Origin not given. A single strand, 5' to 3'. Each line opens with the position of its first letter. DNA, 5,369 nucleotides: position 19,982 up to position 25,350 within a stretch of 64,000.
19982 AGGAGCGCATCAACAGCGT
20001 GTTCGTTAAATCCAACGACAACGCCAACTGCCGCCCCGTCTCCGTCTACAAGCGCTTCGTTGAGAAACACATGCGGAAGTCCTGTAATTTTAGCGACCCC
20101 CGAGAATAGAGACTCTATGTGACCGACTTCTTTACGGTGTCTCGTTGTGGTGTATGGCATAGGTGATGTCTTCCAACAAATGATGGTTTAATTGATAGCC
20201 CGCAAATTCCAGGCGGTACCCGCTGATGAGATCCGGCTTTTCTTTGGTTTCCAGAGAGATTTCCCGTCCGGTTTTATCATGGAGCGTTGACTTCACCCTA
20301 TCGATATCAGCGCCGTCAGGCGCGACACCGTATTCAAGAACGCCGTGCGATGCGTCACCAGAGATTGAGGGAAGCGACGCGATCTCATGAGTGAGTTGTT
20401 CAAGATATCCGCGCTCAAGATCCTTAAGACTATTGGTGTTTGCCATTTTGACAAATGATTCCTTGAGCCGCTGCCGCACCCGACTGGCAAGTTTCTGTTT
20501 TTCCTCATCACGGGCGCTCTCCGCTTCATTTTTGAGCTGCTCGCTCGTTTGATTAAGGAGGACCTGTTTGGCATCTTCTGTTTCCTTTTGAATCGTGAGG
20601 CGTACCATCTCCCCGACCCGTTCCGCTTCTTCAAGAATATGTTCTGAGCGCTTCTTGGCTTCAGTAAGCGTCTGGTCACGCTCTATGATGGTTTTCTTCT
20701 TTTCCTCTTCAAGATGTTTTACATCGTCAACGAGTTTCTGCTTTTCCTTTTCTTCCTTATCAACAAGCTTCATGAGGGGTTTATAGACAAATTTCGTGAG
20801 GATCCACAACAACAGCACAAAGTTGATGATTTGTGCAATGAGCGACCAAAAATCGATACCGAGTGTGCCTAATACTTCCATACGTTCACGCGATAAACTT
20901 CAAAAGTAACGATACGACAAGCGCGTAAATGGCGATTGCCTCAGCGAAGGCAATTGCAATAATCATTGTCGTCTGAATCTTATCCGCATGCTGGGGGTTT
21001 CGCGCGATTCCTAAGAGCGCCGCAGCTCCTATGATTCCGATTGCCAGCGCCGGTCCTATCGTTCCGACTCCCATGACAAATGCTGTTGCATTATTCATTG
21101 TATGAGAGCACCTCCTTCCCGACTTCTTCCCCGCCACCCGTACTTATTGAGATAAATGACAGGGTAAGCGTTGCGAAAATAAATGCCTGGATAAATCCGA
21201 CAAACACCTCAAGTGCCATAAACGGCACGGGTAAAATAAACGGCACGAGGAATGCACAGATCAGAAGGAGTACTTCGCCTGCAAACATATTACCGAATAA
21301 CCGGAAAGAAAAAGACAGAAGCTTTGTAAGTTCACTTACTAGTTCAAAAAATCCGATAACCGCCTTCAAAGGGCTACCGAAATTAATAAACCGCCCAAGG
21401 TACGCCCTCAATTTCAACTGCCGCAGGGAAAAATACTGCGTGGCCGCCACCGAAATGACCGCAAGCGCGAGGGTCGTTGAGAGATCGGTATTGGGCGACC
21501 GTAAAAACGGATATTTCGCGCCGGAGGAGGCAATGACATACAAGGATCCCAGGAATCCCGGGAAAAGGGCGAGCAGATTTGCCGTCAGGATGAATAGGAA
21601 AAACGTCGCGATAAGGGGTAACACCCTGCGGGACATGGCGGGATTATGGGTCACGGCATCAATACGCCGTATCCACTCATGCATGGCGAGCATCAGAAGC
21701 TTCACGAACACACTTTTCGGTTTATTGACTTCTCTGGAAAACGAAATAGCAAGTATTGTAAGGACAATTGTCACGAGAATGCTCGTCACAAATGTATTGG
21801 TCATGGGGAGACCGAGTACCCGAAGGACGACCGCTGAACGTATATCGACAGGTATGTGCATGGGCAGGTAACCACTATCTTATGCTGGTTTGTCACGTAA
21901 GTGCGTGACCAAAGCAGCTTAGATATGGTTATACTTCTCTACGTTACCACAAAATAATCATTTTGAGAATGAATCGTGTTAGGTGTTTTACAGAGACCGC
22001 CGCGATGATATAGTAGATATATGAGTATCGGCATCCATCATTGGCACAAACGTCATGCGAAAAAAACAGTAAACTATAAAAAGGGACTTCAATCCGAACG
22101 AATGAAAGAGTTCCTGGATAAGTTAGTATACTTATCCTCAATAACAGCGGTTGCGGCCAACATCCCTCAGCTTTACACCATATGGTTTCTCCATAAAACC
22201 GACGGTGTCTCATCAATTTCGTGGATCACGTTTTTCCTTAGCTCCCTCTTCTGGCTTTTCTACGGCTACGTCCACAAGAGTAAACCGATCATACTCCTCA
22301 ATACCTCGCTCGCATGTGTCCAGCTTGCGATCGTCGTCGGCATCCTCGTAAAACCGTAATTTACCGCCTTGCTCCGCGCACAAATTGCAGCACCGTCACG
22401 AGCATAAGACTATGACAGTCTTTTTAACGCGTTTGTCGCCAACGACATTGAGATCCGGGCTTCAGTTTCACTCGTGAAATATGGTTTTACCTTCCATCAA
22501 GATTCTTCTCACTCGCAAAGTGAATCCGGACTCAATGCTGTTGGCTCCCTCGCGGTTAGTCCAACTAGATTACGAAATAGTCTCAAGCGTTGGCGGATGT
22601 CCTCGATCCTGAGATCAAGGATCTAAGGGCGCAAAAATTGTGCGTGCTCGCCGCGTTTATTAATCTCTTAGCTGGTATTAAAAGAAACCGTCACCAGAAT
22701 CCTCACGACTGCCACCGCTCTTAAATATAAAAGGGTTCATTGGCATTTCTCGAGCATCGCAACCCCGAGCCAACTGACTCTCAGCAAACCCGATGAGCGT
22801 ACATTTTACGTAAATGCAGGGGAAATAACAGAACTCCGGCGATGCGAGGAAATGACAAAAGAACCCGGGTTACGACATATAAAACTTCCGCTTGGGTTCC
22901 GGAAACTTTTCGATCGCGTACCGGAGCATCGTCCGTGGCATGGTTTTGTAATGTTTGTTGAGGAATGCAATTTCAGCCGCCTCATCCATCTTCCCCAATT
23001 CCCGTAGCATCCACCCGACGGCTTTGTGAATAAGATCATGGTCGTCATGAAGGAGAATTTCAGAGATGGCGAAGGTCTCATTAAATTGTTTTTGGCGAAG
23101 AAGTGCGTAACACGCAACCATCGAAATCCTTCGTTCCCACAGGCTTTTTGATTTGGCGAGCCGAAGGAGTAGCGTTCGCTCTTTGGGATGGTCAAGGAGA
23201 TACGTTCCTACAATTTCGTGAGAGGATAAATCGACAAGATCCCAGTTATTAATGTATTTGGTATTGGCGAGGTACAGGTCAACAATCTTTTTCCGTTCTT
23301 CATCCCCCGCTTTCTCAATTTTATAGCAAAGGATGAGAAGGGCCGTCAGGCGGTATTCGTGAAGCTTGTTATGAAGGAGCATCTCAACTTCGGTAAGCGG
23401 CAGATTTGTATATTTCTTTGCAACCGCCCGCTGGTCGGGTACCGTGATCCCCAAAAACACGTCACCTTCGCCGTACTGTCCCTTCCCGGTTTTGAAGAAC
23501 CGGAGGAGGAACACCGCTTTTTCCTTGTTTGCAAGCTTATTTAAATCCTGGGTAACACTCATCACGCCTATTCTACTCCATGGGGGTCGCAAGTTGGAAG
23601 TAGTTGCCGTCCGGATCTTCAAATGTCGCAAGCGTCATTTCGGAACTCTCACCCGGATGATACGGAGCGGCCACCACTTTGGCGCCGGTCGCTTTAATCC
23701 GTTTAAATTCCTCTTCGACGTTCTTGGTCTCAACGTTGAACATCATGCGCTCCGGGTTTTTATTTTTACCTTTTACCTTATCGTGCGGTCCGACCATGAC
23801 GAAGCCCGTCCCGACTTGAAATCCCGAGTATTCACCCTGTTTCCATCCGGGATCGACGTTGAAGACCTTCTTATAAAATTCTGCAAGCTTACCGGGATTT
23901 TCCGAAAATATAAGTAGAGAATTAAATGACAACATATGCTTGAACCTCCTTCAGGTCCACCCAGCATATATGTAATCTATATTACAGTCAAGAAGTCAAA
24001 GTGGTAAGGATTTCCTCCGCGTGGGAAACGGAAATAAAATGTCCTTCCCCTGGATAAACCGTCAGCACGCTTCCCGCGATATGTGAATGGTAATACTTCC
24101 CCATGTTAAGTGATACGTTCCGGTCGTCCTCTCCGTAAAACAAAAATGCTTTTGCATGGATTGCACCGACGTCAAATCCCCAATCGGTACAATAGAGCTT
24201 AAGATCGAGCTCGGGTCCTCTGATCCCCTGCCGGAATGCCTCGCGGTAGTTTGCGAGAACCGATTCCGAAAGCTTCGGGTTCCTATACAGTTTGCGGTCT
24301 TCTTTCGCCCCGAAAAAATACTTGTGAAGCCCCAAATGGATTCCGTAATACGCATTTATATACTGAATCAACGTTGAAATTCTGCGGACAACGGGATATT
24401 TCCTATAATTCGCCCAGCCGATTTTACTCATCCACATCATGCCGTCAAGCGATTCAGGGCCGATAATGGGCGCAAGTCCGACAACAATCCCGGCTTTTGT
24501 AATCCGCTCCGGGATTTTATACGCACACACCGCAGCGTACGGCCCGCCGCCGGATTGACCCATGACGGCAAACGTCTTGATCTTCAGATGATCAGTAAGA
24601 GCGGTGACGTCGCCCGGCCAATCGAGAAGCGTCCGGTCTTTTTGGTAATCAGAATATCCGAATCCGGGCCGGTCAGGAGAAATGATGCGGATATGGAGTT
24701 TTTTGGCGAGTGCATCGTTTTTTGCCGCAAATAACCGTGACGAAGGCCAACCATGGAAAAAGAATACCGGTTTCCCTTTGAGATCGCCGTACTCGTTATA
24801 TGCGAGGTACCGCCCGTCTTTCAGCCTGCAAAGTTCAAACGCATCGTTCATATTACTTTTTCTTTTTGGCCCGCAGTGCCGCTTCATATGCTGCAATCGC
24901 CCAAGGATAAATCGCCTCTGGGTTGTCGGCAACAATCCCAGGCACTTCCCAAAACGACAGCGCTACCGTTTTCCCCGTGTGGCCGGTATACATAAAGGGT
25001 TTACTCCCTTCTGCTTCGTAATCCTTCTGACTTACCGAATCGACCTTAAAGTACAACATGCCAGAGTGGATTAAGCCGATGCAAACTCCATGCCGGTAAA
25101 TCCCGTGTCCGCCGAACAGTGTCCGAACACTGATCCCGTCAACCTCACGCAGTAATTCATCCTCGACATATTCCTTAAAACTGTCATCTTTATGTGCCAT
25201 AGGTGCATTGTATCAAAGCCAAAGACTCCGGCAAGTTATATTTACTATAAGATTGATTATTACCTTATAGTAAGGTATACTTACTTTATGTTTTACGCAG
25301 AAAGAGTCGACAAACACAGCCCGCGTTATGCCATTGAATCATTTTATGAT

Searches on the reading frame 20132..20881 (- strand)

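Call 59: search_protein_families(library=pfam, proteins=[window:20132-20881:-], max_evalue=0.001)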
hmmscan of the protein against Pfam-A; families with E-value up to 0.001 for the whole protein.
window:20132-20881:- (249 aa): 1 family
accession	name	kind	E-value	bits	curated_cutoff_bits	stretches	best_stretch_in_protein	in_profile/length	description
PF00430.23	ATP-synt_B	-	4.2e-11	43.5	28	1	14-137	2-125/132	ATP synthase B/B' CF(0)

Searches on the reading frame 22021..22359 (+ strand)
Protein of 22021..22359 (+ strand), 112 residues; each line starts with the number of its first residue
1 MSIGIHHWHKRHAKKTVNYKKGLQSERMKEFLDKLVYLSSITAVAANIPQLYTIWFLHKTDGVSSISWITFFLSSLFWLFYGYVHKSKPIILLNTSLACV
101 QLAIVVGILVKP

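Call 10: search_protein_families(library=pfam, proteins=[window:22021-22359:+], max_evalue=0.01)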
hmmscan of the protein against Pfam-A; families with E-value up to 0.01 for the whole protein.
window:22021-22359:+ (112 aa): 2 families
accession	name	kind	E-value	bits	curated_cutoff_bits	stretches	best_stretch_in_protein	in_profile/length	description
PF03083.21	MtN3_slv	-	2.1e-07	31.3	23.7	1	35-103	6-74/87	Sugar efflux transporter for intercellular exchange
PF04193.19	PQ-loop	-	8.7e-06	25.9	22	1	35-88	5-58/61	PQ loop repeat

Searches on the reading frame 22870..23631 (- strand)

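Call 10: search_protein_families(library=pfam, proteins=[window:22870-23631:-], max_evalue=0.01)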
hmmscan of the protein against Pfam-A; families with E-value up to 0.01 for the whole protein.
window:22870-23631:- (253 aa): 1 family
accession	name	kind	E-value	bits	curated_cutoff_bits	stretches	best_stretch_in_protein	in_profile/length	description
PF08713.17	DNA_alkylation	-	2.8e-63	213.9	21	1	27-243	2-213/213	DNA alkylation repair enzyme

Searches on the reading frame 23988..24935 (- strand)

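Call 10: search_protein_families(library=pfam, proteins=[window:23988-24935:-], max_evalue=0.01)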
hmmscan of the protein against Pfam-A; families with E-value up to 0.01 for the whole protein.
window:23988-24935:- (315 aa): 3 families
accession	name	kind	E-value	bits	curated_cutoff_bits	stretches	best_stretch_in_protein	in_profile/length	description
PF00561.26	Abhydrolase_1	-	1.2e-16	61.6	25.8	1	55-305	1-244/245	alpha/beta hydrolase fold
PF12697.13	Abhydrolase_6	-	3e-11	44.8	26.3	1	57-309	1-214/217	Alpha/beta hydrolase family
PF12146.15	Hydrolase_4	-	0.0029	17.4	27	0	57-172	7-126/239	Serine aminopeptidase, S33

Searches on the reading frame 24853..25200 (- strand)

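Call 4: search_protein_families(library=pfam, proteins=[window:24853-25200:-], max_evalue=0.1)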
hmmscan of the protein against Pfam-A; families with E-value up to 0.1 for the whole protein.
window:24853-25200:- (115 aa): 1 family
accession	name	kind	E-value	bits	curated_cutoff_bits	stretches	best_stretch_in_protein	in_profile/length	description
PF04993.18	TfoX_N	-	9.2e-22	77.4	30.1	1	15-108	1-91/91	TfoX N-terminal domain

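Call 5: search_protein_families(library=ncbifam, proteins=[window:24853-25200:-], max_evalue=0.1)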
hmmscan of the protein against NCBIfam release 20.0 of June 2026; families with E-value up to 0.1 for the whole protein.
window:24853-25200:- (115 aa): 0 families
